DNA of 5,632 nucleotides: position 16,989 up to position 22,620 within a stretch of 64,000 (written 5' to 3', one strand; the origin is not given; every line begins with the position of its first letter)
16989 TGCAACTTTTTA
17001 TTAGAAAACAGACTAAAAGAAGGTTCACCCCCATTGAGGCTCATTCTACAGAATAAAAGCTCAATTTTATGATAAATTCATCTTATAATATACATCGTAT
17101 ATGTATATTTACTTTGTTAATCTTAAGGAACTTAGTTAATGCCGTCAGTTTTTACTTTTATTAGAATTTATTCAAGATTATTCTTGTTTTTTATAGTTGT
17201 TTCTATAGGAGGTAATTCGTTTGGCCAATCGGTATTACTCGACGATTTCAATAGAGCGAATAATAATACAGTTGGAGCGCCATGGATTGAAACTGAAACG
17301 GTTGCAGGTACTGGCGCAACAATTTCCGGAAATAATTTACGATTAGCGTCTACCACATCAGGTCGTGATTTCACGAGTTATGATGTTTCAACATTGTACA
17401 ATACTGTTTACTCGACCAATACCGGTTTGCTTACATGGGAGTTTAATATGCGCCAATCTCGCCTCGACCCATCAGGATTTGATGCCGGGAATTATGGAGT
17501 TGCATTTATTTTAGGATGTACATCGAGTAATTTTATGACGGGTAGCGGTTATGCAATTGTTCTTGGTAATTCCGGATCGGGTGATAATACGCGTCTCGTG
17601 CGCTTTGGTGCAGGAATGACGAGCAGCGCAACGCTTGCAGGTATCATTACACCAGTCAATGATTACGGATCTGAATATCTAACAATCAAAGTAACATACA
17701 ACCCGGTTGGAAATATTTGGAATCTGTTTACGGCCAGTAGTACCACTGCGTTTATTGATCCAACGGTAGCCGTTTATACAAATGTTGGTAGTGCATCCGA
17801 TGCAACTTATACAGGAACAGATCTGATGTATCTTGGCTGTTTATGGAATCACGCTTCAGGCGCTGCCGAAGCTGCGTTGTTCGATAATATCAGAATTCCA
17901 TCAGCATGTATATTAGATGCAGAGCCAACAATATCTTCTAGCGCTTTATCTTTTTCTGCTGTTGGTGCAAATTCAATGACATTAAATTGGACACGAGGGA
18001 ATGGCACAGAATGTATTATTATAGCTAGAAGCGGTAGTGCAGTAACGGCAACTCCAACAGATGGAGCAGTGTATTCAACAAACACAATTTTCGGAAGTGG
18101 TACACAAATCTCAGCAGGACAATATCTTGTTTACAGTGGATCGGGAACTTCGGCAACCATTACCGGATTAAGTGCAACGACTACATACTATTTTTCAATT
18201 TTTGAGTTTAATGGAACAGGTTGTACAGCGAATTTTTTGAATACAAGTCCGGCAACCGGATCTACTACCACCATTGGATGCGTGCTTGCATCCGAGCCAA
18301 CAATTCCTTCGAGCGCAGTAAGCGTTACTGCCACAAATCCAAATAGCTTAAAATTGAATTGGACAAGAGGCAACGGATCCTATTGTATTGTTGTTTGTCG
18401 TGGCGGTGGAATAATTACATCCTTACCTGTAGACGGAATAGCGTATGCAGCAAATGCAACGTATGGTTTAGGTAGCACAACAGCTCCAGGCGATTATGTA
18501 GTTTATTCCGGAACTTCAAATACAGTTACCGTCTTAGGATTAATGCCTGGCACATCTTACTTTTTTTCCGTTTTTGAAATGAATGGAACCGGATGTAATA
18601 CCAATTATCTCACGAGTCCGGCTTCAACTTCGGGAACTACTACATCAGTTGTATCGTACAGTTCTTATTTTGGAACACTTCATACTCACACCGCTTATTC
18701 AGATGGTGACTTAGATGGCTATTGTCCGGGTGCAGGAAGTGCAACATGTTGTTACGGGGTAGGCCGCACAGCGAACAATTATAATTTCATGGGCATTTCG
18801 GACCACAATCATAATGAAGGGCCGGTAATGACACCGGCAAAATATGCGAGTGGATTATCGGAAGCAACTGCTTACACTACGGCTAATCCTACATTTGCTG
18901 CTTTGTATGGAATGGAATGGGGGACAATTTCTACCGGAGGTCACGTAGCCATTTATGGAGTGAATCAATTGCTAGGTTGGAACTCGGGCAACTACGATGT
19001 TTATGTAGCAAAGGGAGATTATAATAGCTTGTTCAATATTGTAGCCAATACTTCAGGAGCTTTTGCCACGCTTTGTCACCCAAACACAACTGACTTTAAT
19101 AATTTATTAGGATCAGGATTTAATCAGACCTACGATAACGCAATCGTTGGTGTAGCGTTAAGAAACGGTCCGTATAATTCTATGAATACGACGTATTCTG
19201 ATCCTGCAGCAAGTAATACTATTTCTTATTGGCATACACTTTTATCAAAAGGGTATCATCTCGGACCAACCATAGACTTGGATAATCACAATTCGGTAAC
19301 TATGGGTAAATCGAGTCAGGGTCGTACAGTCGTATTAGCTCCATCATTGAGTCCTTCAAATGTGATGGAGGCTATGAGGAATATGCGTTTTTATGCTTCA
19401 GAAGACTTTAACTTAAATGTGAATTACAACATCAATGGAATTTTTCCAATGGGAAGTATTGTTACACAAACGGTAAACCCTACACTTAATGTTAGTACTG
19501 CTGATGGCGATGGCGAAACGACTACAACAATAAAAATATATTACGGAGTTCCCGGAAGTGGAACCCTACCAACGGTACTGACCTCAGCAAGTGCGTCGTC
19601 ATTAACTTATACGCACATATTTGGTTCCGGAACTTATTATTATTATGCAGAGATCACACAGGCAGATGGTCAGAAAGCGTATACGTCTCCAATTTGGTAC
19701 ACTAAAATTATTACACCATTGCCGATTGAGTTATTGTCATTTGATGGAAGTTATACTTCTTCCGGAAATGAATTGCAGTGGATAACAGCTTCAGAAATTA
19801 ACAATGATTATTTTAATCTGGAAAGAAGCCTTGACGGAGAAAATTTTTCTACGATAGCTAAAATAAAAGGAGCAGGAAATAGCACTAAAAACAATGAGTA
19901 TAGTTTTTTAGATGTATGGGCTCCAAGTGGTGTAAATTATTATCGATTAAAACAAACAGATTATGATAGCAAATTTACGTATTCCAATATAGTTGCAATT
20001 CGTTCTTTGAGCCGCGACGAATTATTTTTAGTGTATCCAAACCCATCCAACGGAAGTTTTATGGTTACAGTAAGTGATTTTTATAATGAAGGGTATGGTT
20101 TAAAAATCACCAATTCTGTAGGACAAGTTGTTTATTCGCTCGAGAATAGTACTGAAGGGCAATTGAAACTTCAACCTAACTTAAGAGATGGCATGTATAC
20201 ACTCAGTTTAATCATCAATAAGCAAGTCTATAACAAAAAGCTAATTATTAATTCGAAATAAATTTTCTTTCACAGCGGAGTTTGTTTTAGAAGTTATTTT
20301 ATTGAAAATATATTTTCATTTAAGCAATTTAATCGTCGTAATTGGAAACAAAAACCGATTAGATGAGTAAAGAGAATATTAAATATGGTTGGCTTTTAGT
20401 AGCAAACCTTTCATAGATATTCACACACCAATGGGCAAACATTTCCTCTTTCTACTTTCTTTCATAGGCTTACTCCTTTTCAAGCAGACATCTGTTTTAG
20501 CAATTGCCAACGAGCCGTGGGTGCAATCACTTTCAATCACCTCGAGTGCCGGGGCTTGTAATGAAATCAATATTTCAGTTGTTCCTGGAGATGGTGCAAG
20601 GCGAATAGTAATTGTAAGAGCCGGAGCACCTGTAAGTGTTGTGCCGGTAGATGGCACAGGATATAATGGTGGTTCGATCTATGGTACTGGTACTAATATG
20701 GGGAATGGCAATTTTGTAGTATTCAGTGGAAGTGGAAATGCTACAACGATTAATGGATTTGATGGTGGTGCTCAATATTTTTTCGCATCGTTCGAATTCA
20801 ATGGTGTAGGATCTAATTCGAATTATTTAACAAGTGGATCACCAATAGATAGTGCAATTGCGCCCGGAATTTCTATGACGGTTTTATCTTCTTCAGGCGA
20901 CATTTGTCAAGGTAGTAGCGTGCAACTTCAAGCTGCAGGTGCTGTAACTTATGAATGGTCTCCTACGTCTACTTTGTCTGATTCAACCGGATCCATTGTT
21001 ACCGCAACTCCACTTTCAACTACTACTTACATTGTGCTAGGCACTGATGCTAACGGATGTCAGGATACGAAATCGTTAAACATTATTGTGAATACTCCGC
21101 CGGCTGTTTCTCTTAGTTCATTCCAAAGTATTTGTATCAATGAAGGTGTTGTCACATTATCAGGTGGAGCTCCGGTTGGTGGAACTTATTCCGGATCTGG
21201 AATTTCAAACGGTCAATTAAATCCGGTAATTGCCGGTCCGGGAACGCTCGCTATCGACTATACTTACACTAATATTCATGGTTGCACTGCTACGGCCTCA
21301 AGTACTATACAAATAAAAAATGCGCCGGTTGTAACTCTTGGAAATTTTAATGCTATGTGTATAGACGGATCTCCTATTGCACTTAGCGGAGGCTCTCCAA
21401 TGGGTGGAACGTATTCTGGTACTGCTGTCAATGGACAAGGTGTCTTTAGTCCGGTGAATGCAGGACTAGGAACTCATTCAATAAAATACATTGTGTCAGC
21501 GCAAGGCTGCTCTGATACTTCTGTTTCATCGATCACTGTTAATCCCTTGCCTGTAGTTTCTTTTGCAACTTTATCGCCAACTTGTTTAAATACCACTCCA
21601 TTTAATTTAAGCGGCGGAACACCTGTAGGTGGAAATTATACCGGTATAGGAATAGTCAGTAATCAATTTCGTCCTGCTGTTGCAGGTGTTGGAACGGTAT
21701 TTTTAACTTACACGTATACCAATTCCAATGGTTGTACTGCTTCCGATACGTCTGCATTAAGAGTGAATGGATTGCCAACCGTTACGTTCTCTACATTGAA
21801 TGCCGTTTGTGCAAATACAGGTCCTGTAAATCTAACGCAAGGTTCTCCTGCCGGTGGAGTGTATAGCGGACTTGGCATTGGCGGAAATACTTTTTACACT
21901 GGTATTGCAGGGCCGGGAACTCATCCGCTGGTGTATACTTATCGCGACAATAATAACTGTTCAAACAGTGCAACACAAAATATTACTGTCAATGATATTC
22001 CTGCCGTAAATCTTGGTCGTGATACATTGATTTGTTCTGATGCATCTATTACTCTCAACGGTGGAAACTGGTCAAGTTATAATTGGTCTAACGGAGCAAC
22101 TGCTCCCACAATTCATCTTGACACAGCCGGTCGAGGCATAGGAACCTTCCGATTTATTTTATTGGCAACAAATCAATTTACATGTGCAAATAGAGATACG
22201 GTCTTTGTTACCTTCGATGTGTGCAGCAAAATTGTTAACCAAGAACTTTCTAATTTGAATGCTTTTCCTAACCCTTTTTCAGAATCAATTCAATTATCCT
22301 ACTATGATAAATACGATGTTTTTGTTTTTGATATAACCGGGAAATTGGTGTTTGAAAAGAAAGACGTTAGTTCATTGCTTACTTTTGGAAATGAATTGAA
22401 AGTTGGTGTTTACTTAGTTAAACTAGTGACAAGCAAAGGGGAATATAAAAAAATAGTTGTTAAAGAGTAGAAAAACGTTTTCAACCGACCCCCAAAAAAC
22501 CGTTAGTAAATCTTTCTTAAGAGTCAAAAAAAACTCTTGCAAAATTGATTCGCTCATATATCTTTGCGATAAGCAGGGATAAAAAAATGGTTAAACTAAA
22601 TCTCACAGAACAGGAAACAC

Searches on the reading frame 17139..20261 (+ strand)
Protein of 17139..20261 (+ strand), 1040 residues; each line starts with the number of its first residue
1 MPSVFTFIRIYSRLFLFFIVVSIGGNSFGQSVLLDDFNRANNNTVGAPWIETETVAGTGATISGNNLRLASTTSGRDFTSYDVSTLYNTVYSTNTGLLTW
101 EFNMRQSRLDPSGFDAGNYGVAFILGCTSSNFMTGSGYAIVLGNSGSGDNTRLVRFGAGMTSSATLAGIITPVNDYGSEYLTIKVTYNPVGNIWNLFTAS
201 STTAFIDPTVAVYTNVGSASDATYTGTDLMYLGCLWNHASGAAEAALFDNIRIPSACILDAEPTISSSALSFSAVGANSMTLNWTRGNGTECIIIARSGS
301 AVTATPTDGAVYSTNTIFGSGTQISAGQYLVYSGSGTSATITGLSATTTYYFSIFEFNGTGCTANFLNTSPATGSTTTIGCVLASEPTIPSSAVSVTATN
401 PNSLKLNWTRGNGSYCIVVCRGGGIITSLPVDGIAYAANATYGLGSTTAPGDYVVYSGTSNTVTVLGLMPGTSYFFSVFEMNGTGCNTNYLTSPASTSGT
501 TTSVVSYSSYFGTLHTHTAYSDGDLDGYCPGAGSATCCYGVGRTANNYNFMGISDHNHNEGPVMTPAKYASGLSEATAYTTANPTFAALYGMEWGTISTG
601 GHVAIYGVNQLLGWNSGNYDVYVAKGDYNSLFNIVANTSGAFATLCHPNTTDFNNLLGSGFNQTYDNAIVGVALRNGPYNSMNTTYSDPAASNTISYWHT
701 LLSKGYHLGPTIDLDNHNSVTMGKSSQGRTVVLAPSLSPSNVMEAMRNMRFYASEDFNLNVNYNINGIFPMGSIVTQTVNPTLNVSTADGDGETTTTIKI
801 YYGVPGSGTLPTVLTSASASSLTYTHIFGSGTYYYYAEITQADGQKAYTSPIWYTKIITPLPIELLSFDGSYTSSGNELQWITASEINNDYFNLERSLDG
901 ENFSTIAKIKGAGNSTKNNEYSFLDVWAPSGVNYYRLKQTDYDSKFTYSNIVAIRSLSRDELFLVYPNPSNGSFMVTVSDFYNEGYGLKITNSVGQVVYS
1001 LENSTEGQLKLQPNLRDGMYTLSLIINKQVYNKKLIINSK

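Call 89: search_protein_families(library=pfam, proteins=[window:17139-20261:+], max_evalue=0.00001)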
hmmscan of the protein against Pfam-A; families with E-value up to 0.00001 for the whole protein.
window:17139-20261:+ (1040 aa): 4 families
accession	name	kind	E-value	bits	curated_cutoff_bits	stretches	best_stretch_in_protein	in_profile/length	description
PF00041.27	fn3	-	6.8e-11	42.7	25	0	393-485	5-73/84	Fibronectin type III domain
PF18962.6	Por_Secre_tail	-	2.7e-08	34.4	27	1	965-1037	1-75/75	Secretion system C-terminal sorting domain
PF10179.15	NDNF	-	1.6e-06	28.6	27.3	0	457-487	85-115/127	Neuron-derived neurotrophic factor, first Fn(III) domain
PF16656.11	Pur_ac_phosph_N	-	2.1e-06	28.6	30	0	269-358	5-82/93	Purple acid Phosphatase, N-terminal domain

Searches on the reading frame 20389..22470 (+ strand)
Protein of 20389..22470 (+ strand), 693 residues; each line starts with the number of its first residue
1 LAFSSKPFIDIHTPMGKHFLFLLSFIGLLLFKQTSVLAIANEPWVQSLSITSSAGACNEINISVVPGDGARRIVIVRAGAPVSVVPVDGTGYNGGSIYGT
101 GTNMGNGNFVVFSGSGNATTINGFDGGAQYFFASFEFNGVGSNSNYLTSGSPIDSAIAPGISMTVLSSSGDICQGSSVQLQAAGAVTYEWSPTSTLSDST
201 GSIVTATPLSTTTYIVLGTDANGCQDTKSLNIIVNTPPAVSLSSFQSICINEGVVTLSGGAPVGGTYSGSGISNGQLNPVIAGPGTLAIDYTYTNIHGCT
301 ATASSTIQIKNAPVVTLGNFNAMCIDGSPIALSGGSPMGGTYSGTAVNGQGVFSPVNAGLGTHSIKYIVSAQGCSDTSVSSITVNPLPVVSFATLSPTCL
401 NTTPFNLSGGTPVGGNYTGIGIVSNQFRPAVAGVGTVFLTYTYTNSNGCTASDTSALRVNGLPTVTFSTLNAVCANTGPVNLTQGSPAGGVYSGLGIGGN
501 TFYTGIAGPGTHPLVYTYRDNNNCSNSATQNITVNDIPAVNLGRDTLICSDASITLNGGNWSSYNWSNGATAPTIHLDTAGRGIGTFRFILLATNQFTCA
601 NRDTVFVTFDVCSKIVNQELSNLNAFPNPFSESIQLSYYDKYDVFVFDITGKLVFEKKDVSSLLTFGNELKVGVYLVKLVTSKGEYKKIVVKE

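Call 89: search_protein_families(library=pfam, proteins=[window:20389-22470:+], max_evalue=0.00001)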
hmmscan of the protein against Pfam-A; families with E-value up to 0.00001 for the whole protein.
window:20389-22470:+ (693 aa): 1 family
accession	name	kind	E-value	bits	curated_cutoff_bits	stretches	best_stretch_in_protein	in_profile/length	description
PF18962.6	Por_Secre_tail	-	3.3e-07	30.9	27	1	626-691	2-75/75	Secretion system C-terminal sorting domain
